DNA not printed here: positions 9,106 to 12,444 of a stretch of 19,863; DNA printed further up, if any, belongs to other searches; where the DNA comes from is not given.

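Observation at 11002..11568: Complete serine-hydrolase domain inserted inside LeuRS, immediately upstream of the CP1 editing domain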

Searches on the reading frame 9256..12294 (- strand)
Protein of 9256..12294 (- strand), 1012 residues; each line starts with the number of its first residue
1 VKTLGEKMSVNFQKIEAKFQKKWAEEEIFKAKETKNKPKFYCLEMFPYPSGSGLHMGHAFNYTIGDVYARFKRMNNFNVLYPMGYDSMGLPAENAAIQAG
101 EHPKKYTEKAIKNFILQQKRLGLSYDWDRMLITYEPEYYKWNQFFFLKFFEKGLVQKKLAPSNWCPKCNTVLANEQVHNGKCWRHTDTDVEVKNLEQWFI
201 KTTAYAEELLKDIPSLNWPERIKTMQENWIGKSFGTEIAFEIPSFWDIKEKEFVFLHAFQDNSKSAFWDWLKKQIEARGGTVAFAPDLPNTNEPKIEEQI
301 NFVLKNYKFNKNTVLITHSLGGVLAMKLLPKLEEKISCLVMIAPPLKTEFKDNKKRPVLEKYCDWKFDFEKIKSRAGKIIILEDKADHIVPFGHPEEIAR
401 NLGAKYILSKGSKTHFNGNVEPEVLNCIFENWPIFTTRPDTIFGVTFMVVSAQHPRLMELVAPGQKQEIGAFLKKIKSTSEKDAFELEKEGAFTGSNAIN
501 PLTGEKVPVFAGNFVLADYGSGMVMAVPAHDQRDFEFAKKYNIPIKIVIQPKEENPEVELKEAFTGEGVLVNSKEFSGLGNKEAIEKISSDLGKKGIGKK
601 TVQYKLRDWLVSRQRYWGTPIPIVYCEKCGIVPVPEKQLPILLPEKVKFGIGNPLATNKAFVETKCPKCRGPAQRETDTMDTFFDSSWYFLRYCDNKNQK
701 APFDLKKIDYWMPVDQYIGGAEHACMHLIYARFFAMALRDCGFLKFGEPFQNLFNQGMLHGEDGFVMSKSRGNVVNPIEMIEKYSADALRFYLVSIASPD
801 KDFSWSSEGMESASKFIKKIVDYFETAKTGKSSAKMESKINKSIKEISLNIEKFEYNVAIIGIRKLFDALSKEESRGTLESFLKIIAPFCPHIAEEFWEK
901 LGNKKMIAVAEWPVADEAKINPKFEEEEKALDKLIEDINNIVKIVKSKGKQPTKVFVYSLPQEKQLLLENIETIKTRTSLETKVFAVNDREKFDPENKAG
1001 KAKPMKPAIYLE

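Call 3: search_protein_families(library=pfam, proteins=[window:9256-12294:-], max_evalue=1)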
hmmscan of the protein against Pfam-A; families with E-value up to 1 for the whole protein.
window:9256-12294:- (1012 aa): 16 families
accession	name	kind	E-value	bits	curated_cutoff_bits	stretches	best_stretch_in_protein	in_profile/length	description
PF13603.12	tRNA-synt_1_2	-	5.6e-60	202.4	25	2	431-591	22-183/185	Leucyl-tRNA synthetase, editing domain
PF00133.28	tRNA-synt_1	-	1.4e-56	192.5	22.7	2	19-230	2-225/414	tRNA synthetases class I (I, L, M and V)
PF09334.17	tRNA-synt_1g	-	1.3e-31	110.2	20.1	2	46-182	7-139/391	tRNA synthetases class I (M)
PF08264.19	Anticodon_1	-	6.5e-17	62.2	25.1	1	836-955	4-146/148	Anticodon-binding domain of tRNA ligase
PF06821.19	Ser_hydrolase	-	2.9e-07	31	22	1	268-417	15-155/172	Serine hydrolase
PF00561.26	Abhydrolase_1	-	3e-05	24.2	25.8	1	296-347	55-108/245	alpha/beta hydrolase fold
PF01406.26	tRNA-synt_1e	-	0.0004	20.3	27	1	753-796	241-283/301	tRNA synthetases class I (C) catalytic domain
PF12146.15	Hydrolase_4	-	0.00057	19.7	27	1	308-349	73-114/239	Serine aminopeptidase, S33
PF12697.13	Abhydrolase_6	-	0.0014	19.8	26.3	1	254-347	2-97/217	Alpha/beta hydrolase family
PF07819.20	PGAP1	-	0.0062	16.7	24.3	1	297-348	73-131/233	PGAP1-like alpha/beta domain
PF10230.15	LIDHydrolase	-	0.0082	16.3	27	1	297-348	66-122/262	Lipid-droplet associated hydrolase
PF01921.24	tRNA-synt_1f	-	0.013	14.9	27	1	759-824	277-340/360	tRNA synthetases class I (K)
PF12695.13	Abhydrolase_5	-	0.14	12.4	27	1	300-354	46-100/164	Alpha/beta hydrolase family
PF25802.1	WWC1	-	0.19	12.1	27.8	1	914-984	3-72/135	WWC1-like, helical hairpin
PF12388.14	Peptidase_M57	-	0.19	11.9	21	1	272-338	94-159/212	Dual-action HEIGH metallo-peptidase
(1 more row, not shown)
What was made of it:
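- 10435..11001 (-): Remainder of the CP1 editing domain (aa 432 to about 620), with the Thr-rich peptide TTRPDT (10972-10989) and AHDQRD (10693-10710). PF13603 202 bits (call 3).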

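Call 4: search_protein_families(library=ncbifam, proteins=[window:9256-12294:-], max_evalue=1)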
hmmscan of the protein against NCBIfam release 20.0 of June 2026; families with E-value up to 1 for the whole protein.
window:9256-12294:- (1012 aa): 26 families (the best 25 are shown)
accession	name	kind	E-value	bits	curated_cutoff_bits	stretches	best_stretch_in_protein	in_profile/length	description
TIGR00396.1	leuS_bact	equivalog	1.7e-267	889.9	548.4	2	423-921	236-779/843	leucine--tRNA ligase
TIGR00422.1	valS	equivalog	2.1e-99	333.7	612.1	4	10-179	5-189/863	valine--tRNA ligase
NF009687.0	PRK13208.1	equivalog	1.4e-95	321.2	738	5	8-178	8-190/801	valine--tRNA ligase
NF008957.0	PRK12300.1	subfamily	7.8e-89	298.8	677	4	707-994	573-866/946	leucine--tRNA ligase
NF004349.1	PRK05729.1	equivalog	3.2e-83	280.4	704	3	605-986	390-770/860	valine--tRNA ligase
TIGR00392.1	ileS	equivalog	9.4e-77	259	621.4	5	7-193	3-207/861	isoleucine--tRNA ligase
TIGR00395.1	leuS_arch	equivalog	2.6e-67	227.6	648.5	4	706-970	566-842/938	leucine--tRNA ligase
NF000540.1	alt_ValS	exception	1e-53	182.5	900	5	11-94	5-88/827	valine--tRNA ligase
NF011492.0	PRK14900.1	equivalog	4e-51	174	1783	4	606-820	407-586/1044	valine--tRNA ligase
NF000258.1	MupB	exception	1.1e-36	126.1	1900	4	605-820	437-642/1033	mupirocin-resistant isoleucine--tRNA ligase MupB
TIGR00398.1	metG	equivalog_domain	1.9e-36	125.9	336.35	2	47-190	8-147/530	methionine--tRNA ligase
NF000257.1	MupA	exception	3.5e-33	114.4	1900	4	579-821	409-641/1024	mupirocin-resistant isoleucine--tRNA ligase MupA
NF040702.1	ileS_w_GNAT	exception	6.3e-33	113.5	1999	3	607-821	637-834/1100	isoleucine--tRNA ligase, N-acetyltransferase domain-containing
NF008900.0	PRK12267.1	equivalog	1.1e-28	100.1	598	2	37-212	3-175/648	methionine--tRNA ligase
NF001100.0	PRK00133.1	equivalog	6.1e-21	74.6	587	3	47-182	14-145/676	methionine--tRNA ligase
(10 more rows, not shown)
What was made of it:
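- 9256..12294 (-): Bacterial-type leucyl-tRNA synthetase gene, 1012 aa from the GTG start. The true start is probably Met8 (ATG at 12273). TIGR00396 889.9 bits against cut-off 548.4 (call 4).
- Checked: It scores 889.9 bits on TIGR00396 leuS_bact (cut-off 548.4; call 4).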

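Call 7: find_encoding_contigs(protein=window:9256-12294:-, flank=10000, max_places=6)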
Protein window:9256-12294:- (1012 aa): no gene with exactly this product is on record in the collection.
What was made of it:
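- The exact protein is not in the public collection (call 7).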
